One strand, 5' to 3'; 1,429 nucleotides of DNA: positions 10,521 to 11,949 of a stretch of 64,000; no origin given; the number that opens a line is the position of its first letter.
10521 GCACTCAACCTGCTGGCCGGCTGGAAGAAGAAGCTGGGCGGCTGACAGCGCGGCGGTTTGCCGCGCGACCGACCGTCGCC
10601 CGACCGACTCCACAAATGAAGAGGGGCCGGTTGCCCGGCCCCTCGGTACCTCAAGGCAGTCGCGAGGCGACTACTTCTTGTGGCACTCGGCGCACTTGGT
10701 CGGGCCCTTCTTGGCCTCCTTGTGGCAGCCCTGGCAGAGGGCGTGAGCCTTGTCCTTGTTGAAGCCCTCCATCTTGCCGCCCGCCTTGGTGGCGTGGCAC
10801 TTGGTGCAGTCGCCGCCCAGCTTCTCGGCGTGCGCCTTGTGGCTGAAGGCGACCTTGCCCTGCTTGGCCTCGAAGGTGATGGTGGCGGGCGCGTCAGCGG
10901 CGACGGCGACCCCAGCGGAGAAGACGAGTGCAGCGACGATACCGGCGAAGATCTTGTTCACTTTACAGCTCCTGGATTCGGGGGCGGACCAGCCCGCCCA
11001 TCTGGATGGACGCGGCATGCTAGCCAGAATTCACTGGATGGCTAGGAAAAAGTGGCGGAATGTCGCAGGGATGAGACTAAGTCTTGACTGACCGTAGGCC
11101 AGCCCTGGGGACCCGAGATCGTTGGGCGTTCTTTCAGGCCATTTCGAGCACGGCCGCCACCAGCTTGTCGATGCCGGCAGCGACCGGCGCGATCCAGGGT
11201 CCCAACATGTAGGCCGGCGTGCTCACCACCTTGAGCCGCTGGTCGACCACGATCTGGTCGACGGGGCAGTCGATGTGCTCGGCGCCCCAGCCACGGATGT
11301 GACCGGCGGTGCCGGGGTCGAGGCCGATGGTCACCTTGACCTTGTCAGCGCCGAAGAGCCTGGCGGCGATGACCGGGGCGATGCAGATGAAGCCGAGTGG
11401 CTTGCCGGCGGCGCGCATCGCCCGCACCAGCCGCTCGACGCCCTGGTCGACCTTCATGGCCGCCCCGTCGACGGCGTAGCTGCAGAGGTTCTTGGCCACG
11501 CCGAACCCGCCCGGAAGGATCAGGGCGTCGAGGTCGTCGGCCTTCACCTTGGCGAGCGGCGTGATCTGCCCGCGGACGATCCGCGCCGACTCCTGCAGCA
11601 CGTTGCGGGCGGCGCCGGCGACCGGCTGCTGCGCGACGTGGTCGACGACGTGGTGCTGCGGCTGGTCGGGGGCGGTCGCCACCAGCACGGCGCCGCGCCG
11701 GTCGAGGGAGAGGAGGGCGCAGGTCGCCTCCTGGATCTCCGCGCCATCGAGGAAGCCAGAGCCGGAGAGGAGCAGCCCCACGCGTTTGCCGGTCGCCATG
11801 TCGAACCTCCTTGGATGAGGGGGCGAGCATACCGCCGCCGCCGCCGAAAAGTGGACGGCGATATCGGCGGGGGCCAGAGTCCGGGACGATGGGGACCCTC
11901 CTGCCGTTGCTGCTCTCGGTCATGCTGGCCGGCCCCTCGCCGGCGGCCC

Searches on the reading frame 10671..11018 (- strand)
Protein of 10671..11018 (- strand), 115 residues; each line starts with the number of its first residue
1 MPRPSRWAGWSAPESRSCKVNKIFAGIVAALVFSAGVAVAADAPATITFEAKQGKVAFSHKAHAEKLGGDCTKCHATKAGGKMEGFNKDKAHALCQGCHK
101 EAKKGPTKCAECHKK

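Call 72: search_protein_families(library=pfam, proteins=[window:10671-11018:-], max_evalue=0.01)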
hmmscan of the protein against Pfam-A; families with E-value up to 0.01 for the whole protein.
window:10671-11018:- (115 aa): 3 families
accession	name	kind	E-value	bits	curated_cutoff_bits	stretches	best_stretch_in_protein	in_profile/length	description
PF02085.21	Cytochrom_CIII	-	1.9e-08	35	22.9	1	40-92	5-53/101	Class III cytochrome C family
PF14522.11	Cytochrome_C7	-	1.9e-06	28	24.8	1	56-114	1-67/67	Cytochrome c7 and related cytochrome c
PF09699.15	Paired_CXXCH_1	-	8e-05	22.7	20.6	1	67-103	5-40/41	Doubled CXXCH motif (Paired_CXXCH_1)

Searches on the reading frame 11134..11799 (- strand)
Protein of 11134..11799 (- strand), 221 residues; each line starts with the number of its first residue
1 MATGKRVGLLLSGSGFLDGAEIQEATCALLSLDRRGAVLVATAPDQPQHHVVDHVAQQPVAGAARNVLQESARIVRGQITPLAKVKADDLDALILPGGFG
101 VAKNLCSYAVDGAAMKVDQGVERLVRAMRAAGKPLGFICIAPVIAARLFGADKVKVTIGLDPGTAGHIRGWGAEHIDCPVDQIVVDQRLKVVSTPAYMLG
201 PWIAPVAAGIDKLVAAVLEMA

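Call 72: search_protein_families(library=pfam, proteins=[window:11134-11799:-], max_evalue=0.01)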
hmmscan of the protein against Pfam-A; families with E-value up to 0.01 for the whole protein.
window:11134-11799:- (221 aa): 1 family
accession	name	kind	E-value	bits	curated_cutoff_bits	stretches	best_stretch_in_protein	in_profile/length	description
PF01965.30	DJ-1_PfpI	-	4.4e-05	23.8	26.6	1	82-159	54-121/165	DJ-1/PfpI family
